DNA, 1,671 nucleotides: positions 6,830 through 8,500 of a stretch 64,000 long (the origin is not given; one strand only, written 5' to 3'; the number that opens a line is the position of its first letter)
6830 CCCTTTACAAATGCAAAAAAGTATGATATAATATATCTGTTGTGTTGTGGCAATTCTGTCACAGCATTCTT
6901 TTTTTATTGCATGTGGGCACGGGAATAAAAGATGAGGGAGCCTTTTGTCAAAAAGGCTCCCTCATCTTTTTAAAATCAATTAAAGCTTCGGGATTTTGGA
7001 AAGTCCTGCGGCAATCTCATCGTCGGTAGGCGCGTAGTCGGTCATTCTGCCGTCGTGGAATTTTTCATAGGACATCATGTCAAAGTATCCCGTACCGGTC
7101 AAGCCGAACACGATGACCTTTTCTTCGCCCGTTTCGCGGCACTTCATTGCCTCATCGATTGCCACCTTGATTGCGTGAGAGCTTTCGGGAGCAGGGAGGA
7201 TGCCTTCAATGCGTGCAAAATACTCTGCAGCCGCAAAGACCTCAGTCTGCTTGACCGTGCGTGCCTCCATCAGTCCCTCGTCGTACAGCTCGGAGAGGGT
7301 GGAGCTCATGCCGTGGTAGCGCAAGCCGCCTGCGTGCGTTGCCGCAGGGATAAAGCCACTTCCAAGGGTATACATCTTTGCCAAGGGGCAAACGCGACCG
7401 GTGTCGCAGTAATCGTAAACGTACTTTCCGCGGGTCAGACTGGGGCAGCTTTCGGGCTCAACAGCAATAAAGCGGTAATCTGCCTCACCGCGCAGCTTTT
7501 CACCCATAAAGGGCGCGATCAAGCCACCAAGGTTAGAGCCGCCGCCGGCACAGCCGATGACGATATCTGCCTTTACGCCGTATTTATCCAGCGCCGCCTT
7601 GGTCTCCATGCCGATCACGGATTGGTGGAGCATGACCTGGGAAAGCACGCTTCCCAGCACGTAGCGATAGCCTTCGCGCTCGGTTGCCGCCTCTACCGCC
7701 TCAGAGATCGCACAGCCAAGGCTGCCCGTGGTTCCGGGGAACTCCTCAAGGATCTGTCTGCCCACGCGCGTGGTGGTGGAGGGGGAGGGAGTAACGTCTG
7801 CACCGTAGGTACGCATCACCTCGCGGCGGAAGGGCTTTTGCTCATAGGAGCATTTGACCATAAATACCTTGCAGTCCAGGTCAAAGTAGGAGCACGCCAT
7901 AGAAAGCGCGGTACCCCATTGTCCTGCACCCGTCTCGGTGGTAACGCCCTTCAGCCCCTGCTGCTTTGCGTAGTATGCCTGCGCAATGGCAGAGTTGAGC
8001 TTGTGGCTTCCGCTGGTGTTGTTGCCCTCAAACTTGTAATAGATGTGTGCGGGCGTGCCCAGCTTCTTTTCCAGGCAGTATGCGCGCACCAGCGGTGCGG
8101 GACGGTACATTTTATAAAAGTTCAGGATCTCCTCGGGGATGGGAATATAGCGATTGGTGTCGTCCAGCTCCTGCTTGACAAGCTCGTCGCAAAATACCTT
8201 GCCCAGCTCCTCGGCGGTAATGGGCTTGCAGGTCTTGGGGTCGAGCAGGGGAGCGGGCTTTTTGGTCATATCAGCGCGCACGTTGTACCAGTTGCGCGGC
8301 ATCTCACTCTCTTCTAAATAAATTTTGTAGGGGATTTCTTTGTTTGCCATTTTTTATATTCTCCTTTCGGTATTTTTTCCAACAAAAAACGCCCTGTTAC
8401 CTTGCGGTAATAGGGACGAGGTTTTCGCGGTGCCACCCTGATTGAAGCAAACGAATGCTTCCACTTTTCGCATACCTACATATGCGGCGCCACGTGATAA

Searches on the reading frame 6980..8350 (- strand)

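Call 74: search_protein_families(library=pfam, proteins=[window:6980-8350:-], max_evalue=0.00001)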
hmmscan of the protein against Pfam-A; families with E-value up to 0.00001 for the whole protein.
window:6980-8350:- (456 aa): 1 family
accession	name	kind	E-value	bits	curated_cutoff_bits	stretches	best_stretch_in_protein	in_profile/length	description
PF00291.31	PALP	-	8.6e-42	143.9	35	1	82-419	5-295/295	Pyridoxal-phosphate dependent enzyme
